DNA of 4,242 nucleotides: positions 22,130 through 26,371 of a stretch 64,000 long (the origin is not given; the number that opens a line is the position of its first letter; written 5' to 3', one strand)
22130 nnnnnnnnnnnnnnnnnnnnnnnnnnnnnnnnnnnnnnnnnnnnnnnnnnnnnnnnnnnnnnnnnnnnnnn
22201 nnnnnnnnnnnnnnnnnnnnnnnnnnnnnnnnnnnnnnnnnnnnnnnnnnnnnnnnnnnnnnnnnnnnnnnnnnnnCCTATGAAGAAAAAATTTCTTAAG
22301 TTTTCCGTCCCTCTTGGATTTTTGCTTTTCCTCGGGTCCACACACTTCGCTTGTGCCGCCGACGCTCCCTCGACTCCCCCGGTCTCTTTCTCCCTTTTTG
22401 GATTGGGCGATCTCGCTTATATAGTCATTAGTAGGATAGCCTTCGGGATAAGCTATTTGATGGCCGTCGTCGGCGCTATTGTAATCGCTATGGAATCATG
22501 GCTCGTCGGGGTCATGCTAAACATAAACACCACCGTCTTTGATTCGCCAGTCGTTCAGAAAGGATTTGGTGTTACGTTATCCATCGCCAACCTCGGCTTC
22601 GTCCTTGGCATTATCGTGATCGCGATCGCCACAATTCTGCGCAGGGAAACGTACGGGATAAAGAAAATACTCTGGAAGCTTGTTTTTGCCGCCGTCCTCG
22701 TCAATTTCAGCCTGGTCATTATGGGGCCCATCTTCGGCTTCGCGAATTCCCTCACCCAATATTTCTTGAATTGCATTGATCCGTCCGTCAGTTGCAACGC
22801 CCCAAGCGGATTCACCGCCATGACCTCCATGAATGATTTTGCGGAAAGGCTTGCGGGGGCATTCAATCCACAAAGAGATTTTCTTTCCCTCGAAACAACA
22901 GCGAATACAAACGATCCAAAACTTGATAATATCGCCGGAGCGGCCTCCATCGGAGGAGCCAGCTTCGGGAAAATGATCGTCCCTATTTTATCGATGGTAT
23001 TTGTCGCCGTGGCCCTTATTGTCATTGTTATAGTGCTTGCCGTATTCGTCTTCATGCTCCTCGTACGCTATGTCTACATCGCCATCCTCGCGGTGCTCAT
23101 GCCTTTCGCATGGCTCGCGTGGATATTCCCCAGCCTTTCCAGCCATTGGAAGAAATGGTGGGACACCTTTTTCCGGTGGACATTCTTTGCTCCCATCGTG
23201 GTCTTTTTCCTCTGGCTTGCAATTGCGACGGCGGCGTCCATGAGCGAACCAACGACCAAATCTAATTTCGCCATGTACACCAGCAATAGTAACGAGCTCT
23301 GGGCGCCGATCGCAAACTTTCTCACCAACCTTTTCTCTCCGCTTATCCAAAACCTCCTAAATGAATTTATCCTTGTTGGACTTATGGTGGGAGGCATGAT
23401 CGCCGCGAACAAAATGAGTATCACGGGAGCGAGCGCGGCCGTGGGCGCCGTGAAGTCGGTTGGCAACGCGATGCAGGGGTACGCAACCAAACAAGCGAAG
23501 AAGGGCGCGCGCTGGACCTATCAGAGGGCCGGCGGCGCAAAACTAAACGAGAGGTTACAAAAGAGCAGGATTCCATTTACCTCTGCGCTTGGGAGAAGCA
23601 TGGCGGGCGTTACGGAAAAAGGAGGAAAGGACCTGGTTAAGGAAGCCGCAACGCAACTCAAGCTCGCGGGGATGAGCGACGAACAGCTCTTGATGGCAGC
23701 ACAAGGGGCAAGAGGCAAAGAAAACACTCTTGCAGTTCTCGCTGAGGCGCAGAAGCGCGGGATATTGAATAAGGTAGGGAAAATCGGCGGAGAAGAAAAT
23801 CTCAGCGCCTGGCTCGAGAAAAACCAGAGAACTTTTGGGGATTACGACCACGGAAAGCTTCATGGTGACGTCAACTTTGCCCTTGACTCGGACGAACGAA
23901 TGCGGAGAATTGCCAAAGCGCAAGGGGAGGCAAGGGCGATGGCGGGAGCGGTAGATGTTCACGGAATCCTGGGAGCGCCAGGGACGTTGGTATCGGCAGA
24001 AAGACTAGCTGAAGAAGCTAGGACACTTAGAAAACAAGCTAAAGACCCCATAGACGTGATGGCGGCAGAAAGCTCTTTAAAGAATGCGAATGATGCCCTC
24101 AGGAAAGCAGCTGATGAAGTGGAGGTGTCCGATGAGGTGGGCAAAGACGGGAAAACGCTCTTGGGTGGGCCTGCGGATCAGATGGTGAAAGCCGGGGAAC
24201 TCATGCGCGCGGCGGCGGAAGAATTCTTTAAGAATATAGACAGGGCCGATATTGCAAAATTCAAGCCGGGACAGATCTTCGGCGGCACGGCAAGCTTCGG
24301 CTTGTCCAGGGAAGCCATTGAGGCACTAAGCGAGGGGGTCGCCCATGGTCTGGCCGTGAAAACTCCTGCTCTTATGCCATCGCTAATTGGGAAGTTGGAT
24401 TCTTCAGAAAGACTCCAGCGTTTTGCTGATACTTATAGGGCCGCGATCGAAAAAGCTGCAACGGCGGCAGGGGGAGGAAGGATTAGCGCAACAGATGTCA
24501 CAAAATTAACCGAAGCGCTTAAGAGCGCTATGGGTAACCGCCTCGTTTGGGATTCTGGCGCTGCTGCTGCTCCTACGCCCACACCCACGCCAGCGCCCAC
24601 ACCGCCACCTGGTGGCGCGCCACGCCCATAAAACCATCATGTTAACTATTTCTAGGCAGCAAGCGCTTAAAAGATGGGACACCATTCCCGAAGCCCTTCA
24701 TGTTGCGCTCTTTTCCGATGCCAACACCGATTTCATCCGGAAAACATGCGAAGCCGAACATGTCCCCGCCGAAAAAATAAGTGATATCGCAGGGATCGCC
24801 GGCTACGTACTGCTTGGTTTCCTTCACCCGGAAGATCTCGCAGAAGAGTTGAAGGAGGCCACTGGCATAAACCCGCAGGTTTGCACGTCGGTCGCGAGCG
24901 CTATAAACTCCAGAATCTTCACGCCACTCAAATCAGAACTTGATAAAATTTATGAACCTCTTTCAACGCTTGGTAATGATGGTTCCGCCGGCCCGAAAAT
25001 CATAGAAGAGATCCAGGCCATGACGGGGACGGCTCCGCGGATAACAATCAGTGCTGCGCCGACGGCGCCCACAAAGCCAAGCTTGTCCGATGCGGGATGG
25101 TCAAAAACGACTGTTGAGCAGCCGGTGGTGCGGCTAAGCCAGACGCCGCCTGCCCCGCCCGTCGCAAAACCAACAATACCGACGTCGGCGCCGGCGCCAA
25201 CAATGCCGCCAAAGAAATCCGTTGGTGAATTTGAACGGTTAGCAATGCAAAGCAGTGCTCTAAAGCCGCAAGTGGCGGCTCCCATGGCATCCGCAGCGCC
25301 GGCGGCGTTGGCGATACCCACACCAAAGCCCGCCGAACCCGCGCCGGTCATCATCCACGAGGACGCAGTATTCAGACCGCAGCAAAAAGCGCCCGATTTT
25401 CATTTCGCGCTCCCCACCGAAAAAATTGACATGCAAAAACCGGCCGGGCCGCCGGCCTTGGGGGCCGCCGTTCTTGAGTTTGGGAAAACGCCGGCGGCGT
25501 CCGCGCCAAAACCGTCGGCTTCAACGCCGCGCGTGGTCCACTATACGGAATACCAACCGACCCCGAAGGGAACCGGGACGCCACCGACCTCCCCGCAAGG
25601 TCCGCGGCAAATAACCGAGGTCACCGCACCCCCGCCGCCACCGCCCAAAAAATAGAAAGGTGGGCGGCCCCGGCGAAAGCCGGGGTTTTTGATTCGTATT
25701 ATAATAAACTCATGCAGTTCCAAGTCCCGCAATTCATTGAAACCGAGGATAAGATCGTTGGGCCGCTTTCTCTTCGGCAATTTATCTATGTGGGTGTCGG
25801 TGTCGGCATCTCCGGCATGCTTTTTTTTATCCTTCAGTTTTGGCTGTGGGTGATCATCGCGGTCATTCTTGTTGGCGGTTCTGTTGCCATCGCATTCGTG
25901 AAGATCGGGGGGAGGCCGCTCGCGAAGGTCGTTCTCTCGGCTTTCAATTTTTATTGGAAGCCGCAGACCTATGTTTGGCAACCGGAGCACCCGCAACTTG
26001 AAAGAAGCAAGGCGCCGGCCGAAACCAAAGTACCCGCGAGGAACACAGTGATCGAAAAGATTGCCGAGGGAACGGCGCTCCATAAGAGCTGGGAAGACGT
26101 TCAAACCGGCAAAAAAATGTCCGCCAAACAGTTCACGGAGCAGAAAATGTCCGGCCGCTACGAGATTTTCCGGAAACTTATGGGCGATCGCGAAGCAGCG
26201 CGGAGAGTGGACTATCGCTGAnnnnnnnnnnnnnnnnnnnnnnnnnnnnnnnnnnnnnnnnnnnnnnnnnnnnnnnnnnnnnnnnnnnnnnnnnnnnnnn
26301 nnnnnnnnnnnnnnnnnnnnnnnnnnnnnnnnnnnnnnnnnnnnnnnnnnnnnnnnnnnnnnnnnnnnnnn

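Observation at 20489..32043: Chromosomal minimal type IV secretion/conjugation-like cluster without relaxase, coupling protein or VirB11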

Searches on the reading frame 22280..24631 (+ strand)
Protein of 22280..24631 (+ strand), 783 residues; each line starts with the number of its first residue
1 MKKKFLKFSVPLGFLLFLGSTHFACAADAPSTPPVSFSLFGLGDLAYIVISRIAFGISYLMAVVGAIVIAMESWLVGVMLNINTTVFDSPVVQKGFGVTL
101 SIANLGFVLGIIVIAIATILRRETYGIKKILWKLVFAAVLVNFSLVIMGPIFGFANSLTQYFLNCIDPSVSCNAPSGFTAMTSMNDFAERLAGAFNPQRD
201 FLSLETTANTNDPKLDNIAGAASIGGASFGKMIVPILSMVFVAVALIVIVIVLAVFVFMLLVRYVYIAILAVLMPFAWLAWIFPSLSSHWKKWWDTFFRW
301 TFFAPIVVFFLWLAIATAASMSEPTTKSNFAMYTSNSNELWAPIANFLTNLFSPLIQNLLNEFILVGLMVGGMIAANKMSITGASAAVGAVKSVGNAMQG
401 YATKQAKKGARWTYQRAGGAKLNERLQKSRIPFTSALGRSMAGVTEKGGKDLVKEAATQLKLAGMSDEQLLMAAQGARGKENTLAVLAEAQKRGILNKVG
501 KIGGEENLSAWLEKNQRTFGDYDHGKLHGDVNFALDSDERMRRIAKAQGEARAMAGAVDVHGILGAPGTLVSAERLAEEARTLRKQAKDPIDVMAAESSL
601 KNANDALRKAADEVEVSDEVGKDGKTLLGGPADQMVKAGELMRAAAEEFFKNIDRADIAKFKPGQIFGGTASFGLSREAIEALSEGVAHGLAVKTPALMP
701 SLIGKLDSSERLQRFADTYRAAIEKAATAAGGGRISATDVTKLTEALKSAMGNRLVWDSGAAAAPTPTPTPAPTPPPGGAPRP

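Call 4: search_protein_families(library=pfam, proteins=[window:22280-24631:+], max_evalue=0.1)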
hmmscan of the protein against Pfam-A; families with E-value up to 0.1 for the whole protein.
window:22280-24631:+ (783 aa): 1 family
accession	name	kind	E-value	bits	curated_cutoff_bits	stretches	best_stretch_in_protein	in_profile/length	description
PF04746.17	DUF575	-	0.045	14.4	25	0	50-92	12-55/101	Protein of unknown function (DUF575)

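Call 5: search_protein_families(library=ncbifam, proteins=[window:22280-24631:+], max_evalue=0.1)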
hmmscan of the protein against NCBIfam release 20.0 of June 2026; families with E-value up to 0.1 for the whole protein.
window:22280-24631:+ (783 aa): 0 families

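Call 21: find_homologous_proteins(query=window:22280-24631:+, max_evalue=0.001)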
Query window:22280-24631:+ (783 aa): 362 proteins with E <= 0.001 among 8000 candidates; the best 120 are listed.
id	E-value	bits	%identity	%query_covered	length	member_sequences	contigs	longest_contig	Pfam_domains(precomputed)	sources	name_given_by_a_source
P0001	0.0e+0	1719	100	100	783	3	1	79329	-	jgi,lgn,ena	-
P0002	5.5e-234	797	54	92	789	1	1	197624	-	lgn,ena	-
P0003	1.3e-177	611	44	89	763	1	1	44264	-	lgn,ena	-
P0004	4.8e-162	559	42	91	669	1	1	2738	PF04610.20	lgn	-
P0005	1.3e-153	532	51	69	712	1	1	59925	-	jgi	jgi:hypothetical protein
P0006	2.9e-150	521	50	66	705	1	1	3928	-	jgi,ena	-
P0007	4.0e-148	513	43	82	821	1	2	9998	-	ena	-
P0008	7.3e-145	503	43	91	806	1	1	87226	-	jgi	jgi:hypothetical protein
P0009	4.7e-144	500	51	64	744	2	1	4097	-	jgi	-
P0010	3.4e-142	494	38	94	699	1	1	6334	-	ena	-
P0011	4.5e-140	487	45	73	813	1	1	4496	-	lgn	-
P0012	1.0e-139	486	51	61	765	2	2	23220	-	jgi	jgi:hypothetical protein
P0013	9.6e-138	479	52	59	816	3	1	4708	-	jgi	jgi:hypothetical protein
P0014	2.8e-137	478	52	59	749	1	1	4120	-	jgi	jgi:hypothetical protein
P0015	6.9e-137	476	38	92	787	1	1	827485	-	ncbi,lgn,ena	-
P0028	3.1e-128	448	57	48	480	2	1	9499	PF19590.5,PF19597.5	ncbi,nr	ncbi:MAG TPA: hypothetical protein VMT81_03085, partial [Candidatus Paceibacterota bacterium]|nr:hyp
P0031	4.9e-127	444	51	58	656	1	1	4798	PF19590.5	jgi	jgi:hypothetical protein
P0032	1.1e-122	429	41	87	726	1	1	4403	PF19590.5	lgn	-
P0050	3.8e-112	394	47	59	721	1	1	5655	PF19590.5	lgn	-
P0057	1.3e-108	383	40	70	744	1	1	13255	PF19590.5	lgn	-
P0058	1.4e-108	383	41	64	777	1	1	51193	PF19590.5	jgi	jgi:hypothetical protein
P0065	7.6e-107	377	40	68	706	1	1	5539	PF19590.5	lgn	-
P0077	5.6e-102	361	37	69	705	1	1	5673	PF04610.20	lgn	-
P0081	4.2e-101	358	40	64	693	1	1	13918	PF19590.5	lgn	-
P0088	3.7e-99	352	47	45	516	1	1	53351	PF19590.5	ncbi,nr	ncbi:MAG: hypothetical protein HYT13_00160 [Candidatus Liptonbacteria bacterium]|nr:hypothetical pro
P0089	1.9e-98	349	37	67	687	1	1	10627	PF19590.5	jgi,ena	jgi:hypothetical protein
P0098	4.1e-95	338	38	73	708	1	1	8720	PF19590.5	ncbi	-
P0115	2.7e-88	316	32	90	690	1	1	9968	PF19590.5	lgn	-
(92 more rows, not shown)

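Call 23: search_protein_families(library=pfam, alignment_id=A1, max_evalue=0.01)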
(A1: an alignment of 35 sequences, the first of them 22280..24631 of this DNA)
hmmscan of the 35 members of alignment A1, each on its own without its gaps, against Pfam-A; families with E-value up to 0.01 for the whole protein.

A. member 1, window:22280-24631:+ (783 aa): 0 families

B. families by the number of members that match (of 35 scanned): 4 families
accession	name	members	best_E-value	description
PF04610.19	TrbL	4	1e-05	TrbL/VirB6 plasmid conjugal transfer protein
PF19597.4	TrbL_4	1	0.00039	Conjugal transfer protein TrbL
PF12697.13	Abhydrolase_6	1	0.0029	Alpha/beta hydrolase family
PF22829.2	HphA_C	1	0.0079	HphA C-terminal domain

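Call 24: find_related_loci(query=A1, collection=genome_contigs, flank=10000)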
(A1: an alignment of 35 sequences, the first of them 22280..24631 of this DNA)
Query A1 (783 aa) in genome_contigs; peptide patterns used: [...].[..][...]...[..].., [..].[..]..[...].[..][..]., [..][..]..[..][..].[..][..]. (x = any residue, [..] = any of these).
249 stretches matched a pattern; 103 encode a relative of the query (tblastn E <= 1e-3); the best 80 are kept; 80 distinct loci.
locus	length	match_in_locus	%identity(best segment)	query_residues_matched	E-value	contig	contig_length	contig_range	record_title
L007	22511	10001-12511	47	41-783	0e+0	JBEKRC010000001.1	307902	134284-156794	MAG: Minisyncoccia bacterium isolate SPRUCE 501 SPRUCE_501_1, whole genome shotgun sequence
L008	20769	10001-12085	45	3-724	6e-167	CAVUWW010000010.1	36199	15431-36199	MAG: uncultured bacterium isolate MFD01112.bin.2.16 genome assembly, contig: contig_110342, whole genome shotgun sequenc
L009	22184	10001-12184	38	3-726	1e-135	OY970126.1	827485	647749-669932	MAG: uncultured bacterium isolate MFD05512.bin.c.3 genome assembly, chromosome: 1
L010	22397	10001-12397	35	5-760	4e-129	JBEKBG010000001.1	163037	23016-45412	MAG: Minisyncoccia bacterium isolate SPRUCE 130 SPRUCE_130_1, whole genome shotgun sequence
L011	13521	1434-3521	38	46-751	5e-128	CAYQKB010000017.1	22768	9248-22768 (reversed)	MAG TPA_asm: uncultured Candidatus Saccharibacteria bacterium isolate SRP193066_co2_439 genome assembly, contig: NODE_11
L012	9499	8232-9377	57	30-408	3e-125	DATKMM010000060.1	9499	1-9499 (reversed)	MAG TPA_asm: Candidatus Paceibacterota bacterium isolate SMAG_U14711 k141_291252, whole genome shotgun sequence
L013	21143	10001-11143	54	38-411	1e-124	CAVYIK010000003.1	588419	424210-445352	MAG: uncultured bacterium isolate MFD01476.bin.2.169 genome assembly, contig: contig_73288, whole genome shotgun sequenc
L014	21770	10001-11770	41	1-547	7e-124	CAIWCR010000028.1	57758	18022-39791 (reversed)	MAG: uncultured Parcubacteria group bacterium isolate AlinenLipids_bin-8440 genome assembly, contig: bin-8440:28/47, who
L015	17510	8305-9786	43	41-522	1e-116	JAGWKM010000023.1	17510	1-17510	MAG: Patescibacteria group bacterium isolate REEB161 contig-150_3737, whole genome shotgun sequence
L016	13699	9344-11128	40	4-624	6e-116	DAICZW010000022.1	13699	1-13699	MAG TPA_asm: bacterium isolate clean1826 NODE_22_length_13699_cov_5.954045, whole genome shotgun sequence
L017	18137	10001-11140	49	40-410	5e-110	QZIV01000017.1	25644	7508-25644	MAG: Candidatus Parcubacteria bacterium isolate SURF_56 Ga0104751_1002859, whole genome shotgun sequence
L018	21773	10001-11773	36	40-623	6e-108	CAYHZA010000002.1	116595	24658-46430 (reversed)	MAG TPA_asm: uncultured Candidatus Saccharibacteria bacterium isolate ERP119705_co17_168 genome assembly, contig: NODE_8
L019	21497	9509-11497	35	39-715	7e-108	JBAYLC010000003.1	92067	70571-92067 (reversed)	MAG: Candidatus Paceibacterota bacterium isolate SO_2016_GW1_94 scaffold00552_OW334_2016, whole genome shotgun sequence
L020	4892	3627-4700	47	44-411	5e-95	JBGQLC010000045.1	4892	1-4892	MAG: Candidatus Paceibacteria bacterium isolate OBJ2_061818_050_47 k141_2355435_length_4892_cov_6.0000, whole genome sho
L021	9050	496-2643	33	3-719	1e-94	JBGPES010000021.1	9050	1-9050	MAG: Candidatus Paceibacteria bacterium isolate OBJ_0618_7090110_85 k141_7879569_length_9050_cov_11.0000, whole genome s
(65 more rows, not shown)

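Call 33: search_solved_structures(query=A1, max_evalue=1)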
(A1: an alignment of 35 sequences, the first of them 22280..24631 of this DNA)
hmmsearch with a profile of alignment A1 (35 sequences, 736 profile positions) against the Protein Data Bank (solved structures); distinct sequences matched with E-value up to 1: 2.
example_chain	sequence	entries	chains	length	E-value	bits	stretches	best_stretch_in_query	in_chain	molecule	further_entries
6xz6_A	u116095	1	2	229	0.32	13.1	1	536-702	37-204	GARP domain-containing protein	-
6lqp_RW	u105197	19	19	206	0.98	11.5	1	432-561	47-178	Regulator of rDNA transcription protein 14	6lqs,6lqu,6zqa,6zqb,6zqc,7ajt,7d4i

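Call 54: predict_structure(alignment_id=A1)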
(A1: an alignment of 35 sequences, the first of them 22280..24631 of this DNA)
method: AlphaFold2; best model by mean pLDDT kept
length: 783 residues; sequences in the alignment: 35
mean_pLDDT: 74.6   pTM: 0.49
mean pLDDT of the five models: 74.6, 72.8, 72.0, 66.9, 66.3
residues with pLDDT >= 90: 127; 70-90: 365; 50-70: 212; < 50: 79
segments of 3 or more residues with pLDDT < 50: 1-6, 18-43, 201-223, 760-771, 781-783
pLDDT, mean of each block of 10 residues (from residue 1): 47 52 33 37 54 68 77 83 87 91 87 80 69 85 86 87 68 56 65 58 44 42 50 66 79 87 92 91 88 91 89 80 57 52 60 68 79 80 71 64 62 61 61 56 61 83 89 86 90 86 86 84 84 89 89 89 90 90 91 91 89 67 61 74 90 88 86 87 92 91 86 90 84 80 88 63 42 52 43
secondary structure, 60 per line:
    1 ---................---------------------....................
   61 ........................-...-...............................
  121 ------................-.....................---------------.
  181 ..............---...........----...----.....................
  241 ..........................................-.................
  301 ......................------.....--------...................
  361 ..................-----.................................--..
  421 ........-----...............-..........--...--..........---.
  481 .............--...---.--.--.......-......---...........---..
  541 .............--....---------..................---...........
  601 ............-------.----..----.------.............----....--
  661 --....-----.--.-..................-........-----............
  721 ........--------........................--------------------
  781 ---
elements in order (helices of 4 or more, strands of 3 or more residues): H4-19 H41-84 H90-120 H127-142 H144-164 H180-194 H198-208 H220-282 H284-322 H329-333 H342-378 H384-416 H419-428 H434-448 H450-459 H467-476 H480-493 H508-514 H516-521 H525-535 H539-553 E556-559 E569-572 H573-586 H590-612 H638-650 H655-658 H663-666 H677-694 H696-703 H709-728 H737-760

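Call 58: fold_search(model_id=the predicted structure, library=pdb)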
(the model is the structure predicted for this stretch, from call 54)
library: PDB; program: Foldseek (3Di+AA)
matches with E <= 10: 314; with E <= 0.001: 0
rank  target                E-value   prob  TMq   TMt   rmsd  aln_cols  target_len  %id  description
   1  8rtd_L                7.2e-03  1.00  0.18  0.40  10.9       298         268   15  Stalk-Arches-IMC structure from the fully-assembled R388 type IV secretion system determined by cryo-EM. (released 2024-06-19)
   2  8rt9_F                1.4e-02  1.00  0.19  0.42  11.0       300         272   15  Stalk complex full-length structure (TrwJ/VirB5-TrwI/VirB6) from the fully-assembled R388 type IV secretion system det (released 2024-06-19)
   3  8u73_A                3.0e-02  0.14  0.07  0.06  36.4       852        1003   10  R399A sea urchin SLC9C1 pH 8 in Na+ (released 2025-03-26)
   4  8u7o_B                8.8e-02  0.13  0.08  0.07  36.0       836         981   11  WT sea urchin SLC9C1 with 5mM cAMP at pH 6 in Na+ - Grip and Twist (GnT) conformation (released 2025-03-26)
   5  8pd9                  1.3e-01  0.09  0.07  0.06  36.3       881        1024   12  cAMP-bound SpSLC9C1 in lipid nanodiscs, protomer state 1 (released 2023-11-08)
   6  9og9                  1.4e-01  0.12  0.09  0.08  28.5       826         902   11  Cryo-EM structure of human full-length XPO1 (unliganded) (released 2025-11-26)
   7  7o3v_J                1.5e-01  0.99  0.18  0.43  11.2       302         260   12  Stalk complex structure (TrwJ/VirB5-TrwI/VirB6) from the fully-assembled R388 type IV secretion system determined by c (released 2022-06-22)
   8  7o3v_F                1.5e-01  0.99  0.18  0.43  11.2       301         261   14  Stalk complex structure (TrwJ/VirB5-TrwI/VirB6) from the fully-assembled R388 type IV secretion system determined by c (released 2022-06-22)
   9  7o3v_G                1.8e-01  0.93  0.15  0.33  12.4       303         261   14  Stalk complex structure (TrwJ/VirB5-TrwI/VirB6) from the fully-assembled R388 type IV secretion system determined by c (released 2022-06-22)
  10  5irm_C                2.4e-01  0.33  0.09  0.09  17.9       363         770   11  Crystal structure of rabbit NOD2 in an ADP-bound state (Crystal form2) (released 2016-06-29)
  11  8pd5                  2.6e-01  0.06  0.07  0.06  35.9       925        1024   11  Ligand-free SpSLC9C1 in lipid nanodiscs, protomer state 3 (released 2023-11-08)
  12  8rtd_H                3.5e-01  0.84  0.13  0.34  14.3       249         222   15  Stalk-Arches-IMC structure from the fully-assembled R388 type IV secretion system determined by cryo-EM. (released 2024-06-19)
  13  7vci_D                3.6e-01  0.21  0.15  0.10  30.3       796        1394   10  Structure of Xenopus laevis NPC nuclear ring asymmetric unit (released 2022-02-02)
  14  5uwi_C                4.6e-01  0.08  0.10  0.08  30.8       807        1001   10  Crystal Structure of HDAC5 NES Peptide in complex with CRM1-Ran-RanBP1 (released 2017-03-22)
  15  9dgs_m                4.8e-01  0.07  0.07  0.07  36.1       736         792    9  Dynactin and dynein tail region of dynein-dynactin complex on microtubules (released 2025-09-10)
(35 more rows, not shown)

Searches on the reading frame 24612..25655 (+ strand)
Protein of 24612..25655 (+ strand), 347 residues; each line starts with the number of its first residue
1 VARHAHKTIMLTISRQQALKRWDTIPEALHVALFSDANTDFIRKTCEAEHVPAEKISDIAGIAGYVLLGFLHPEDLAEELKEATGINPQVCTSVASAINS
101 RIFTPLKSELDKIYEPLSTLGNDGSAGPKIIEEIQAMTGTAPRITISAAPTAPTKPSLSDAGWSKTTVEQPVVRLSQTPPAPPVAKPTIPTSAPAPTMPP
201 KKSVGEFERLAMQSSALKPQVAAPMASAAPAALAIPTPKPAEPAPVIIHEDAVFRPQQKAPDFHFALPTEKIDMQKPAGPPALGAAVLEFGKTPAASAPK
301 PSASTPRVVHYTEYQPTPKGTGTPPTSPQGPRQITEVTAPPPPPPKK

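Call 4: search_protein_families(library=pfam, proteins=[window:24612-25655:+], max_evalue=0.1)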
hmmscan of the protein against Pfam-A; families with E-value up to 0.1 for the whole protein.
window:24612-25655:+ (347 aa): 0 families

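Call 5: search_protein_families(library=ncbifam, proteins=[window:24612-25655:+], max_evalue=0.1)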
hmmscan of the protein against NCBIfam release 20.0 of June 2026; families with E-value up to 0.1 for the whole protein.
window:24612-25655:+ (347 aa): 0 families

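Call 36: search_solved_structures(query=A4, max_evalue=1)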
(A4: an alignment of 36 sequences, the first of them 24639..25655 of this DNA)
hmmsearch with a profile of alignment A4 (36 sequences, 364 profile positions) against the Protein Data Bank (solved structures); distinct sequences matched with E-value up to 1: 0.

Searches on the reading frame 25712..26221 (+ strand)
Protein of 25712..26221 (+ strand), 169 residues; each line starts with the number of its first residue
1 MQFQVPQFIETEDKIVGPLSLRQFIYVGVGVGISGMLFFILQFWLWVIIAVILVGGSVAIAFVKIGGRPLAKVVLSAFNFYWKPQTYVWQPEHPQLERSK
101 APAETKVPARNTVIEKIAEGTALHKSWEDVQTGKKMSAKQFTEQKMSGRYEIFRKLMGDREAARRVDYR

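Call 4: search_protein_families(library=pfam, proteins=[window:25712-26221:+], max_evalue=0.1)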
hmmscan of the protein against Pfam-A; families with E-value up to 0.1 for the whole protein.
window:25712-26221:+ (169 aa): 2 families
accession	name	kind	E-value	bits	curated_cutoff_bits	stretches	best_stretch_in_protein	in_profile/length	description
PF12666.12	PrgI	-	1.8e-09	38.4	27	1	5-88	2-90/91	PrgI family protein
PF12648.12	TcpE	-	0.031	15.2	29.9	1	18-86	23-93/100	TcpE family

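Call 5: search_protein_families(library=ncbifam, proteins=[window:25712-26221:+], max_evalue=0.1)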
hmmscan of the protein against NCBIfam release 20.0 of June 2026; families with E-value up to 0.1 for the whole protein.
window:25712-26221:+ (169 aa): 1 family
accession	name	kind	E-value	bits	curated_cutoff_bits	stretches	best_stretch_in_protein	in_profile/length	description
NF042935.1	SCO6880_fam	subfamily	0.00027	20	60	1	14-82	12-79/477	SCO6880 family protein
